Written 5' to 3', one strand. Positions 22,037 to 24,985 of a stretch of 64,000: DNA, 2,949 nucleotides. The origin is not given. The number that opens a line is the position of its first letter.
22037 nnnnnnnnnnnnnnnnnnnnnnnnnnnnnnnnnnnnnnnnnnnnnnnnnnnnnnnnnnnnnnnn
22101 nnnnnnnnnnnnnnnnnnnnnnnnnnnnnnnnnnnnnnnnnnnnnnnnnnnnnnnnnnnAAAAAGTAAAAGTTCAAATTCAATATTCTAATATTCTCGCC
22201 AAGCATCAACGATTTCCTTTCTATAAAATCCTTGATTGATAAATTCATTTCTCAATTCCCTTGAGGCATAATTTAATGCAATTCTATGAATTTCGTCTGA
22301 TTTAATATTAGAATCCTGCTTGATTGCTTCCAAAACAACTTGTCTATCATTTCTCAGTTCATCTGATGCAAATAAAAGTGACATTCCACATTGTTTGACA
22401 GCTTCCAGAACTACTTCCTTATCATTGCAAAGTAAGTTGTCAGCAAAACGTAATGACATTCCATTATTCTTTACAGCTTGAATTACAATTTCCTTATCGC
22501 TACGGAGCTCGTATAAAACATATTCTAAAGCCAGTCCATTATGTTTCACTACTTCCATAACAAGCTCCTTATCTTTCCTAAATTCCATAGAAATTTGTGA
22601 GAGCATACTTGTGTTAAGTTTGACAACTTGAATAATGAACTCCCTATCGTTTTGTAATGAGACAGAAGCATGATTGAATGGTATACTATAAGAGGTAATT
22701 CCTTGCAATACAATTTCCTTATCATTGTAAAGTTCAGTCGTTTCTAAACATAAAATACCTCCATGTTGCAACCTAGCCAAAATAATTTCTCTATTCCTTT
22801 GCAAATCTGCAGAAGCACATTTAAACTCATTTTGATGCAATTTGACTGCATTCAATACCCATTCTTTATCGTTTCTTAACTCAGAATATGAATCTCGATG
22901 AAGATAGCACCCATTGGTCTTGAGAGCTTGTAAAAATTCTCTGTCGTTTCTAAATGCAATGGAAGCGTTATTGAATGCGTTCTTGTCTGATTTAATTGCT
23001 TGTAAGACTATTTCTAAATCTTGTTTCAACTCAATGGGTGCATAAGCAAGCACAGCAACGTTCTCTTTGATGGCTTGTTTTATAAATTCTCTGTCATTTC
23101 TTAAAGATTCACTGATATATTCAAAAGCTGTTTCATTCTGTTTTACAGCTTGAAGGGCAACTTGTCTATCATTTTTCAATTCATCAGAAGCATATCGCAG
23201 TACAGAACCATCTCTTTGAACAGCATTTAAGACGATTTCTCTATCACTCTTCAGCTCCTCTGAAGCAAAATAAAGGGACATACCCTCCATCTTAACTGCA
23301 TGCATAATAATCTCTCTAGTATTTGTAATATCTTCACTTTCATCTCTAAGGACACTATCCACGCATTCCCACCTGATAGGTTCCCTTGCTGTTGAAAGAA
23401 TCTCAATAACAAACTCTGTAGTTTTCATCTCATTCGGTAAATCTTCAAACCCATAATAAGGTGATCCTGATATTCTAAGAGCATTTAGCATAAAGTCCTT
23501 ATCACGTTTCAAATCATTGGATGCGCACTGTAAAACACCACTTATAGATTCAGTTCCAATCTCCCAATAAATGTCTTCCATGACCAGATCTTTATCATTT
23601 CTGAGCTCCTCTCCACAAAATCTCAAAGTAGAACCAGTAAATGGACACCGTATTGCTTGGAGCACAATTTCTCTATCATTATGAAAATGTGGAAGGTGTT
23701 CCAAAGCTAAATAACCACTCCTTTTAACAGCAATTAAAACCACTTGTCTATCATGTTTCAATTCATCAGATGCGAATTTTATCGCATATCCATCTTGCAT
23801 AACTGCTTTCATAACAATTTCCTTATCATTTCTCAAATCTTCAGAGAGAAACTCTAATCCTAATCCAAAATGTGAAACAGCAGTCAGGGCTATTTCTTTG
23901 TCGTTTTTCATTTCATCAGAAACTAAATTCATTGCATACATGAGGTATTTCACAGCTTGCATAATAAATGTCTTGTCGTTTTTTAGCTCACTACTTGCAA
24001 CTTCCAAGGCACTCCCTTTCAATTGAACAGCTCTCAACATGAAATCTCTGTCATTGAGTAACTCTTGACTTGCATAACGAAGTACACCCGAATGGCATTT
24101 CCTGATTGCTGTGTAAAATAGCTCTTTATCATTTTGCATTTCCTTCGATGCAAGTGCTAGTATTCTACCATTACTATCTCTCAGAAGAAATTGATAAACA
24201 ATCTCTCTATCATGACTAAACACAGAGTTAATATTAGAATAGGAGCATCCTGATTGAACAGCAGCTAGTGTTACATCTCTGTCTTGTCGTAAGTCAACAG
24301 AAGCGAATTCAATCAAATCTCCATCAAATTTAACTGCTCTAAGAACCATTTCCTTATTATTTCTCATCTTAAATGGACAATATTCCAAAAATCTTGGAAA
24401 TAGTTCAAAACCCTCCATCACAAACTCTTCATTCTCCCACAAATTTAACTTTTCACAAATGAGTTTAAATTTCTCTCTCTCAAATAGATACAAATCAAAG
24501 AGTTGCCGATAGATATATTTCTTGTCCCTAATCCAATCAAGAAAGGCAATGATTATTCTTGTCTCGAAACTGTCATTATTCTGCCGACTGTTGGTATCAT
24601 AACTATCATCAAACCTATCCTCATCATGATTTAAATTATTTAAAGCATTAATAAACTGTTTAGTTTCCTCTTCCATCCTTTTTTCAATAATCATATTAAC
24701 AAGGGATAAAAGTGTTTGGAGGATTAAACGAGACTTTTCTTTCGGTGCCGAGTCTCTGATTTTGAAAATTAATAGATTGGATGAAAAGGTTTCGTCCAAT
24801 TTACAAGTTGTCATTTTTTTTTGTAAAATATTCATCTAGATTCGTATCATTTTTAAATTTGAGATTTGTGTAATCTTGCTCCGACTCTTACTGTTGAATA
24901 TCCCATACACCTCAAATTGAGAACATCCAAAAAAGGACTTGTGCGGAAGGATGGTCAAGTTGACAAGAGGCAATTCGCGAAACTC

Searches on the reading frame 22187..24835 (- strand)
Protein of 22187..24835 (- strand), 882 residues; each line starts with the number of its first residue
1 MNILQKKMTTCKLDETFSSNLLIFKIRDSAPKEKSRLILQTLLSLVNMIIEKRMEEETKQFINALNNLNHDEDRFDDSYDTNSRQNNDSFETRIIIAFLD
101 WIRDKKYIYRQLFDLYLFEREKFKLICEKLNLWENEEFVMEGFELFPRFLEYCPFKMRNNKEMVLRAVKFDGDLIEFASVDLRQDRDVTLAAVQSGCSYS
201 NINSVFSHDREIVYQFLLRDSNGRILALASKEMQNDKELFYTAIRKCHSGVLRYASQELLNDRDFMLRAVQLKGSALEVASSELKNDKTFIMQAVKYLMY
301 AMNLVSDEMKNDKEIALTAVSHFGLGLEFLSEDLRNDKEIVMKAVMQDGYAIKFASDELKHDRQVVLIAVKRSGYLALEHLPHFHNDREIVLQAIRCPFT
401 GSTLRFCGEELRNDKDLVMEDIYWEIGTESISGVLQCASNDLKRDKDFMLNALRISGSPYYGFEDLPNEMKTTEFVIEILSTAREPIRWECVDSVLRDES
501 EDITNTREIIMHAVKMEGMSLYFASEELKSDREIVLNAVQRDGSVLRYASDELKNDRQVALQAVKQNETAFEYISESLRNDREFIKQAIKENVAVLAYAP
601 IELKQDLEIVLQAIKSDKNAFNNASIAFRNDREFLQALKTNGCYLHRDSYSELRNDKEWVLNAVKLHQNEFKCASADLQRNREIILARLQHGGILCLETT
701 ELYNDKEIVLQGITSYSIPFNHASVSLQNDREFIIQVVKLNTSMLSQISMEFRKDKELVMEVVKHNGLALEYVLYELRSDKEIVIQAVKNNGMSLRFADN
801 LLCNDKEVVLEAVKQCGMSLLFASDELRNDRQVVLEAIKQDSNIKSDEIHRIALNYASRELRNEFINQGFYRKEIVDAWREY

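Call 8: search_protein_families(library=pfam, proteins=[window:22187-24835:-], max_evalue=1)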
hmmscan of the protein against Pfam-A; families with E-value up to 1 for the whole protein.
window:22187-24835:- (882 aa): 5 families
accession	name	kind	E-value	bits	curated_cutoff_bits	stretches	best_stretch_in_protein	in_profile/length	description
PF13475.11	DUF4116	-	3.6e-200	647.9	24.9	20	531-579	1-49/49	Domain of unknown function (DUF4116)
PF24755.2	SpoVR_C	-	4.1e-05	24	27.6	0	749-771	7-29/55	SpoVR-like C-terminal domain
PF24114.1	DUF7388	-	0.017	15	27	0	438-615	14-178/251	Family of unknown function (DUF7388)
PF03756.19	AfsA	-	0.21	12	24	0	808-839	48-79/133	A-factor biosynthesis hotdog domain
PF08560.15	DUF1757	-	0.28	11.4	21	0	342-370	95-123/148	Protein of unknown function (DUF1757)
